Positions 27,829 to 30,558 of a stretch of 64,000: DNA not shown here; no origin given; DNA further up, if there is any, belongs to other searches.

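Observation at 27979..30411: One ORF fuses an intact WecA/MraY-type (polytopic) phosphoglycosyltransferase to a complete WbaP-type (monotopic) PGT module whose catalytic motifs look eroded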

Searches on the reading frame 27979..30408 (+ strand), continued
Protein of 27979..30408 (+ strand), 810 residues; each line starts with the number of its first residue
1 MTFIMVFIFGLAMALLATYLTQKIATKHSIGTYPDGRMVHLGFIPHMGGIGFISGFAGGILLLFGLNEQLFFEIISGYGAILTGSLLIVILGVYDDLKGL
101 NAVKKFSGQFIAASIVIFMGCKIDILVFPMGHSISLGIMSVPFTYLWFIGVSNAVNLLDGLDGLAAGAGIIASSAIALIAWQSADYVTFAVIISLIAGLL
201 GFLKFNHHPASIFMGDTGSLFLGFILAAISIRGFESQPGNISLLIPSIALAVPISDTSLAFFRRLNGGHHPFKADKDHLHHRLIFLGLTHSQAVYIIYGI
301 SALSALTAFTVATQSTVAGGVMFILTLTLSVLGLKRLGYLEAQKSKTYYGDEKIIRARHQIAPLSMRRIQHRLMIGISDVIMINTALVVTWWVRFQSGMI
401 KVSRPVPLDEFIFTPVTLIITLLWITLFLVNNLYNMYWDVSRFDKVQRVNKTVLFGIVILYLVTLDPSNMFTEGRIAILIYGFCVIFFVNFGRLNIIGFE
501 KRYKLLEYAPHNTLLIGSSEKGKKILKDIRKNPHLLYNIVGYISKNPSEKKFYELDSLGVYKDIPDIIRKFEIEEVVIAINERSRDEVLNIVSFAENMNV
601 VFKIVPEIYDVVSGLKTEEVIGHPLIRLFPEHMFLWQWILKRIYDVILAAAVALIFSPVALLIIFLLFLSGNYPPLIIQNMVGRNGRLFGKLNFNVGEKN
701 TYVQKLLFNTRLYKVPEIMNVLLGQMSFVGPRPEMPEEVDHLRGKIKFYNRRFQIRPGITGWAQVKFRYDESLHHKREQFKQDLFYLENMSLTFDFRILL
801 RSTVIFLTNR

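Call 28: find_encoding_contigs(protein=P0092, flank=10000, max_places=2)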
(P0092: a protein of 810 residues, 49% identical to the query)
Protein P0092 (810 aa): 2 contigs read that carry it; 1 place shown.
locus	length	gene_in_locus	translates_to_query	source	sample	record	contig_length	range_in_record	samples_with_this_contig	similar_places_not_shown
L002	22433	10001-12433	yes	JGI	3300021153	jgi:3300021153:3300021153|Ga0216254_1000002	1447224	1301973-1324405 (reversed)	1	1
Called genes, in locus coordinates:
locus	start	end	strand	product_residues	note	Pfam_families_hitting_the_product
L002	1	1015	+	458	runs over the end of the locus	PF04932:Wzy_C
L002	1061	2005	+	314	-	PF00535:Glycos_transf_2, PF13641:Glyco_tranf_2_3, PF13632:Glyco_trans_2_3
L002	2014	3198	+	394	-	PF00534:Glycos_transf_1, PF13692:Glyco_trans_1_4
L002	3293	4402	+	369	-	PF13439:Glyco_transf_4, PF13477:Glyco_trans_4_2, PF13579:Glyco_trans_4_4 (weak), PF20706:GT4-conflict (faint), PF00534:Glycos_transf_1, PF13692:Glyco_trans_1_4, PF13524:Glyco_trans_1_2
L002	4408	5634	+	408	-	PF13439:Glyco_transf_4, PF00534:Glycos_transf_1, PF13692:Glyco_trans_1_4, PF13524:Glyco_trans_1_2 (weak)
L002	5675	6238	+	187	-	PF02397:Bac_transf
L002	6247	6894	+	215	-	PF17836:PglD_N, PF25087:GMPPB_C (faint), PF25084:LbH_EIF2B (faint), PF00132:Hexapep, PF14602:Hexapep_2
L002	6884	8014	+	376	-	PF00155:Aminotran_1_2, PF01041:DegT_DnrJ_EryC1, PF01212:Beta_elim_lyase (weak)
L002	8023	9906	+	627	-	PF00106:adh_short (weak), PF01073:3Beta_HSD, PF01370:Epimerase, PF02719:Polysacc_synt_2, PF04321:RmlD_sub_bind, PF07993:NAD_binding_4 (weak), PF16363:GDP_Man_Dehyd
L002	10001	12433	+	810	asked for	PF00953:Glycos_transf_4, PF13727:CoA_binding_3, PF02397:Bac_transf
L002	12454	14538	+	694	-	PF00535:Glycos_transf_2, PF13641:Glyco_tranf_2_3, PF13632:Glyco_trans_2_3 (weak), PF13727:CoA_binding_3, PF02397:Bac_transf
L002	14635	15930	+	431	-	PF02403:Seryl_tRNA_N, PF00587:tRNA-synt_2b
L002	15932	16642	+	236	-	PF01553:Acyltransferase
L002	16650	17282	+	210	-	PF14681:UPRTase, PF00156:Pribosyltran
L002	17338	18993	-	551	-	PF00072:Response_reg, PF00990:GGDEF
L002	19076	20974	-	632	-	PF01590:GAF, PF13185:GAF_2, PF13492:GAF_3, PF07228:SpoIIE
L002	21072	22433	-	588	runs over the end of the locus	PF01590:GAF (faint), PF13185:GAF_2 (faint), PF13492:GAF_3 (faint), PF07228:SpoIIE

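Call 31: find_related_loci(query=A1, collection=genome_contigs, flank=6000)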
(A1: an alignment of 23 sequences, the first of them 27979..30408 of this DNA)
Query A1 (810 aa) in genome_contigs; peptide patterns used: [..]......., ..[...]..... (x = any residue, [..] = any of these).
600 stretches matched a pattern (row limit reached: there are more); 597 encode a relative of the query (tblastn E <= 1e-3); the best 80 are kept; 80 distinct loci.
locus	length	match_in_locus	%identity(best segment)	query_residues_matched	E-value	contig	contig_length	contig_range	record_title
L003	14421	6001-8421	56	4-807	0e+0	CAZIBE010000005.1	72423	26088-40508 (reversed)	MAG TPA_asm: uncultured Calditrichaceae bacterium isolate binchicken_co64_112 genome assembly, contig: NODE_170_length_7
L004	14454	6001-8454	39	8-805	5e-170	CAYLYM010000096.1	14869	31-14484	MAG TPA_asm: uncultured Calditrichaceae bacterium isolate binchicken_co19_583 genome assembly, contig: NODE_6594_length_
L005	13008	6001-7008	40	2-345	3e-67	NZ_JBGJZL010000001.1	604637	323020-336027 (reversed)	Pelosinus sp. sgz500959 Scaffold1, whole genome shotgun sequence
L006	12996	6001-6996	39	2-341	2e-61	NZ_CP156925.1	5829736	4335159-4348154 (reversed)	Sporomusa rhizae strain DSM 16652 chromosome, complete genome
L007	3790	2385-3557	35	2-388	8e-61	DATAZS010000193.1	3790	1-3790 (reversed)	MAG TPA_asm: Polyangia bacterium isolate SMAG_U5711 k141_3752827, whole genome shotgun sequence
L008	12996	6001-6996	37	2-341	1e-58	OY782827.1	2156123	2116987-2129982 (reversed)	MAG: Acidaminococcaceae bacterium isolate b59dac7f-2c94-4ec7-b5eb-32282db043e4 genome assembly, chromosome: 1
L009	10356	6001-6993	38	3-341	2e-58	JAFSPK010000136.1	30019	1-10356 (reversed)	MAG: Acidaminococcaceae bacterium isolate RGIG3353 Goat_Reticulum-6__c504993, whole genome shotgun sequence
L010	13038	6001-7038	38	1-359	2e-58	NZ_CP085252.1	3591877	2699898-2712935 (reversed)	Jeotgalibacillus malaysiensis strain ABH-525 chromosome, complete genome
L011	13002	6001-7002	35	3-338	5e-58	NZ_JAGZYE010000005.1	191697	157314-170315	MAG: Veillonella parvula isolate L2_013_015G1_dasL2_013_015G1_maxbin2.maxbin.003 L2_013_015G1_scaffold_16, whole genome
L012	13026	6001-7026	41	5-339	2e-57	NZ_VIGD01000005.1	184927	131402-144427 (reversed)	Ureibacillus terrenus strain ATCC BAA-384 NODE_5_length_184927_cov_422.697554, whole genome shotgun sequence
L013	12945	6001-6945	39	14-331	5e-57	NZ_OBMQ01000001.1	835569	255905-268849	Ureibacillus xyleni strain JC22, whole genome shotgun sequence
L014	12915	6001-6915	39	3-312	9e-56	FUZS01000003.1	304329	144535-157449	[Eubacterium] yurii strain ATCC 43714 genome assembly, contig: EI51DRAFT_scaffold00001.1, whole genome shotgun sequence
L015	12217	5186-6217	33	3-348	9e-56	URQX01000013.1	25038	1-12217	uncultured Veillonella sp. isolate UMGS1259 genome assembly, contig: NODE_666_length_25038_cov_14.8521, whole genome sho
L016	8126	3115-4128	35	13-352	7e-56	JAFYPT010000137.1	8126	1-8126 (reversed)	MAG: Ruminiclostridium sp. isolate RGIG7310 Water_buffalos_Cecum-4__c465198, whole genome shotgun sequence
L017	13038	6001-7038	35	7-354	1e-55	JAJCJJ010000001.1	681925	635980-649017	Bacterium 210917-DFI.7.65 strain DFI.7.65 OHJDKNLD_1, whole genome shotgun sequence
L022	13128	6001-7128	34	2-371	3e-54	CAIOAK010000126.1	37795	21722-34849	MAG: uncultured Anaeromyxobacter sp. isolate Ki1-2-7m_bin-406 genome assembly, contig: bin-406:126/213, whole genome sho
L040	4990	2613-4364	28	7-608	3e-51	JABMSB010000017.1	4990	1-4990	MAG: Candidatus Omnitrophota bacterium isolate bin.291 k141_961815, whole genome shotgun sequence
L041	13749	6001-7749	29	4-579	2e-53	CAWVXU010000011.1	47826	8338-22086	MAG TPA_asm: uncultured Fibrobacterales bacterium isolate ERR3589561_binner13_3 genome assembly, contig: ERZ7462832.455,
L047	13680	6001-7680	27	44-614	4e-50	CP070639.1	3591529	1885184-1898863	MAG: Anaerolineales bacterium isolate bin917 chromosome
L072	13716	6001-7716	27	9-603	1e-46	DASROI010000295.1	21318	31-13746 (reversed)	MAG TPA_asm: Pyrinomonadaceae bacterium isolate SMAG_U10264 k141_2584991, whole genome shotgun sequence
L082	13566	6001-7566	27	76-608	2e-45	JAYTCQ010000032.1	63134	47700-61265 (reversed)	MAG: Blastocatellia bacterium isolate GFS_1591 GFS_1591_31, whole genome shotgun sequence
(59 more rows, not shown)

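Call 33: search_protein_families(library=pfam, proteins=[L041:5896-7893:+, L047:5863-7698:+, L072:5947-7752:+, L082:5548-7581:+, L040:2571-4373:+, L004:5953-8541:+, L022:5935-7482:+], max_evalue=0.001)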
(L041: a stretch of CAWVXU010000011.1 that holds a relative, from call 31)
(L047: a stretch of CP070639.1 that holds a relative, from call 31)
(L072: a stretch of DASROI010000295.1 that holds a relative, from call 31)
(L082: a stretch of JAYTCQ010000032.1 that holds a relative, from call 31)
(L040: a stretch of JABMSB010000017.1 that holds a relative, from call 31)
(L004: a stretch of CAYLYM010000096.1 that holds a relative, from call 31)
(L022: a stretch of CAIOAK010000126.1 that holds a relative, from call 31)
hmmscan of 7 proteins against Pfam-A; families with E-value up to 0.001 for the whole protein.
L041:5896-7893:+ (666 aa): 3 families
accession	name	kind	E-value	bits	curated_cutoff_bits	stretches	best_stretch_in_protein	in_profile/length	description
PF00953.26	Glycos_transf_4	-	7.2e-44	150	27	1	109-263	3-158/160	Glycosyl transferase family 4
PF17836.7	PglD_N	-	2.6e-06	28.3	23.4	1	549-610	1-57/78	PglD N-terminal domain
PF13727.12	CoA_binding_3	-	4e-06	27.4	25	1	491-616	29-146/175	CoA-binding domain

L047:5863-7698:+ (612 aa): 2 families
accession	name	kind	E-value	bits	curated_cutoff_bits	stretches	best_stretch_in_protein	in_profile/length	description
PF00953.26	Glycos_transf_4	-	1.3e-38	133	27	1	78-231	2-158/160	Glycosyl transferase family 4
PF13727.12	CoA_binding_3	-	0.00013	22.5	25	1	467-570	49-148/175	CoA-binding domain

L072:5947-7752:+ (602 aa): 2 families
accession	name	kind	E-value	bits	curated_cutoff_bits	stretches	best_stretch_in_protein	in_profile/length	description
PF00953.26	Glycos_transf_4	-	1e-32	113.8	27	1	80-224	3-158/160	Glycosyl transferase family 4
PF13727.12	CoA_binding_3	-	2.4e-15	57.4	25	1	415-589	3-171/175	CoA-binding domain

L082:5548-7581:+ (678 aa): 2 families
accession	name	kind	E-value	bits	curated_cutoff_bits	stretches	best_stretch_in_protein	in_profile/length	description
PF00953.26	Glycos_transf_4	-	2.4e-36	125.6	27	1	156-300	3-158/160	Glycosyl transferase family 4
PF13727.12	CoA_binding_3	-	5.5e-07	30.2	25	1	490-653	4-160/175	CoA-binding domain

L040:2571-4373:+ (601 aa): 4 families
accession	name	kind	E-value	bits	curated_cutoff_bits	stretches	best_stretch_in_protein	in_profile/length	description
PF00953.26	Glycos_transf_4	-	1.7e-35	122.8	27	1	80-225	3-159/160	Glycosyl transferase family 4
PF13727.12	CoA_binding_3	-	3.1e-21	76.6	25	1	435-592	18-171/175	CoA-binding domain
PF17836.7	PglD_N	-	1.4e-05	26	23.4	1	500-570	1-65/78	PglD N-terminal domain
PF02629.25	CoA_binding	-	0.00043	21.4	22.3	0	500-573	5-74/97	CoA binding domain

L004:5953-8541:+ (863 aa): 3 families
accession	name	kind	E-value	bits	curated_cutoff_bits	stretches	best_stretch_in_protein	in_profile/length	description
PF02397.22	Bac_transf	-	6.8e-41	140.2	27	1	651-836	1-178/179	Bacterial sugar transferase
PF00953.26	Glycos_transf_4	-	5.2e-40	137.5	27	1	87-240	2-158/160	Glycosyl transferase family 4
PF13727.12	CoA_binding_3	-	1.6e-09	38.4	25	1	444-615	6-173/175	CoA-binding domain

L022:5935-7482:+ (516 aa): 1 family
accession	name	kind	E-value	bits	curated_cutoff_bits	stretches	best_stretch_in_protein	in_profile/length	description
PF00953.26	Glycos_transf_4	-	4.2e-41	141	27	1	104-256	2-158/160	Glycosyl transferase family 4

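Call 39: search_protein_representatives(protein=window:27979-30408:+)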
Query: 810 residues. Proteins with E-value up to 0.001 (for the whole library): 75383; up to 1e-10: 39419; up to 1e-30: 4788. The best 150 are listed.
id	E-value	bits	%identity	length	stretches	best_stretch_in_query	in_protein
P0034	6.2e-294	993.6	55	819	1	3-808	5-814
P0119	2.3e-214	730.4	54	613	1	199-804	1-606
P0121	5.7e-183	626.6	40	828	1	7-808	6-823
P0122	2.1e-170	585.1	59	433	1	382-810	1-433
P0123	4.2e-166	570.8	38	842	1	9-807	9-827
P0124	2.2e-145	502.3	37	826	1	13-807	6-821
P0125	1.4e-141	489.7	38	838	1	7-807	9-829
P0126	7.5e-139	480.7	36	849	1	3-805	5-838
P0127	7.3e-121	421.2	39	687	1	14-603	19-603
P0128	4.2e-114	398.8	33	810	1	13-805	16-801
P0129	3.4e-104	366.1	33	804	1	8-807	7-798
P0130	5.9e-104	365.3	32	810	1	12-805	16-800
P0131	1.4e-96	340.9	41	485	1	364-807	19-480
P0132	1.1e-95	338.0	32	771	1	7-803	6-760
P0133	1.4e-91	324.4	31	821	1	107-805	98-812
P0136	7.7e-85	302.1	31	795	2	368-807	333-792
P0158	1.6e-65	238.2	27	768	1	3-799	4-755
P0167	2.3e-63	231.0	34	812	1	366-806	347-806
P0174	2.1e-62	227.8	32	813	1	373-809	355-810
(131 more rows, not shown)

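Call 41: search_protein_families(library=pfam, proteins=[P0121, P0124, P0126, P0133, P0128, P0130, P0158, P0167, P0174, P0136], max_evalue=0.001)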
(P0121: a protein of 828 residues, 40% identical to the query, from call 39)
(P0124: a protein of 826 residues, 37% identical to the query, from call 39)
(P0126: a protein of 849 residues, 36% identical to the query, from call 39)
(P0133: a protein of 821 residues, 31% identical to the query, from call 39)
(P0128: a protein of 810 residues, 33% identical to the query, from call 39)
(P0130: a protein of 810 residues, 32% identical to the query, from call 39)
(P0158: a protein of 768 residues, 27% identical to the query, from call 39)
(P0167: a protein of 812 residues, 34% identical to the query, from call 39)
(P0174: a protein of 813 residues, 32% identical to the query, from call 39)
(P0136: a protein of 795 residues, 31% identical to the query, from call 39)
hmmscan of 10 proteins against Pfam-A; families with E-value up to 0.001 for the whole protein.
P0121 (828 aa): 3 families
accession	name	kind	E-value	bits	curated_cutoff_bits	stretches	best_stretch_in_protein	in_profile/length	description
PF02397.22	Bac_transf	-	7.1e-68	228.1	27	1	639-822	1-178/179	Bacterial sugar transferase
PF00953.26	Glycos_transf_4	-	1.6e-40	139.1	27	1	81-234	2-158/160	Glycosyl transferase family 4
PF13727.12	CoA_binding_3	-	5.9e-14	52.9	25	1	451-594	23-165/175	CoA-binding domain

P0124 (826 aa): 3 families
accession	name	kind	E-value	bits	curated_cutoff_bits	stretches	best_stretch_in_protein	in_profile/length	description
PF02397.22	Bac_transf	-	1e-64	217.8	27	1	638-821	1-178/179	Bacterial sugar transferase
PF00953.26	Glycos_transf_4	-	2.8e-38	131.9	27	1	68-225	3-158/160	Glycosyl transferase family 4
PF13727.12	CoA_binding_3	-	2.4e-14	54.1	25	1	441-593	19-165/175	CoA-binding domain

P0126 (849 aa): 3 families
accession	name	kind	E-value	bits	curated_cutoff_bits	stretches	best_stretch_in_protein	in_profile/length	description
PF02397.22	Bac_transf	-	2.3e-68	229.7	27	1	657-839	1-177/179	Bacterial sugar transferase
PF00953.26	Glycos_transf_4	-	7.6e-40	136.9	27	1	83-234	4-158/160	Glycosyl transferase family 4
PF13727.12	CoA_binding_3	-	6.7e-17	62.5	25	1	443-622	2-175/175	CoA-binding domain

P0133 (821 aa): 3 families
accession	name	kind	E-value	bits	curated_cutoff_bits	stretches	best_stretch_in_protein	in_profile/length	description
PF02397.22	Bac_transf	-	1.4e-66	223.9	27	1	631-814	1-178/179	Bacterial sugar transferase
PF13727.12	CoA_binding_3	-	1.1e-14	55.2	25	1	422-596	4-175/175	CoA-binding domain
PF00953.26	Glycos_transf_4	-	4.9e-08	33.6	27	1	72-222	5-158/160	Glycosyl transferase family 4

P0128 (810 aa): 3 families
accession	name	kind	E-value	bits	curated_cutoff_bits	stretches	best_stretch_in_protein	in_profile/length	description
PF00953.26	Glycos_transf_4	-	6.2e-36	124.2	27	1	82-231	3-155/160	Glycosyl transferase family 4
PF02397.22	Bac_transf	-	2.7e-19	69.8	27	1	637-802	1-177/179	Bacterial sugar transferase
PF13727.12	CoA_binding_3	-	8e-07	29.7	25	1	455-597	25-170/175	CoA-binding domain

P0130 (810 aa): 3 families
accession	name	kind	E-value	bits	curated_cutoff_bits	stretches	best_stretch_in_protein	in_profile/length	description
PF00953.26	Glycos_transf_4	-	3.1e-37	128.5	27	1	81-235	2-158/160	Glycosyl transferase family 4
PF02397.22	Bac_transf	-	3.3e-20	72.8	27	1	636-802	1-178/179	Bacterial sugar transferase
PF13727.12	CoA_binding_3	-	4e-07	30.7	25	1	442-597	8-170/175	CoA-binding domain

P0158 (768 aa): 3 families
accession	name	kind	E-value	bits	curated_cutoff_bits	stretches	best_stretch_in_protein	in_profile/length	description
PF00953.26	Glycos_transf_4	-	3.8e-33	115.2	27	1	77-222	2-158/160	Glycosyl transferase family 4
PF02397.22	Bac_transf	-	7.6e-12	45.6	27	1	670-760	90-175/179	Bacterial sugar transferase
PF13727.12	CoA_binding_3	-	6.7e-06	26.7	25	1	394-569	2-173/175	CoA-binding domain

P0167 (812 aa): 6 families
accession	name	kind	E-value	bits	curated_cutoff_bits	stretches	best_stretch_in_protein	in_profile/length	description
PF02397.22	Bac_transf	-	1.3e-69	233.8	27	1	624-807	1-178/179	Bacterial sugar transferase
PF00535.33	Glycos_transf_2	-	2.2e-26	93.2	23.3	1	23-190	1-167/168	Glycosyl transferase family 2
PF13727.12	CoA_binding_3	-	1.6e-20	74.3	25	1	407-588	3-175/175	CoA-binding domain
PF13641.12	Glyco_tranf_2_3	-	7.6e-20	72.3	27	1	22-238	3-223/230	Glycosyltransferase like family 2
PF13632.12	Glyco_trans_2_3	-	2.7e-08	34.3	27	1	105-291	2-195/198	Glycosyl transferase family group 2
PF10111.15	Glyco_tranf_2_2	-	6.1e-06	26.4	27.3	0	23-123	1-103/276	Glycosyltransferase like family 2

P0174 (813 aa): 2 families
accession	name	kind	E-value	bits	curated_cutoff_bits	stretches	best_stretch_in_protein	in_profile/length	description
PF02397.22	Bac_transf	-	7.3e-68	228.1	27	1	625-808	1-178/179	Bacterial sugar transferase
PF13727.12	CoA_binding_3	-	4.2e-23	82.7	25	1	408-589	3-175/175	CoA-binding domain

P0136 (795 aa): 3 families
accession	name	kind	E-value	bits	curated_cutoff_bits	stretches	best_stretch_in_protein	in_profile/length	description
PF00953.26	Glycos_transf_4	-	5.3e-34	117.9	27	1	76-221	2-158/160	Glycosyl transferase family 4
PF02397.22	Bac_transf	-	1.8e-32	112.8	27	1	613-792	1-177/179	Bacterial sugar transferase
PF13727.12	CoA_binding_3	-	1.1e-10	42.3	25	1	393-578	2-175/175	CoA-binding domain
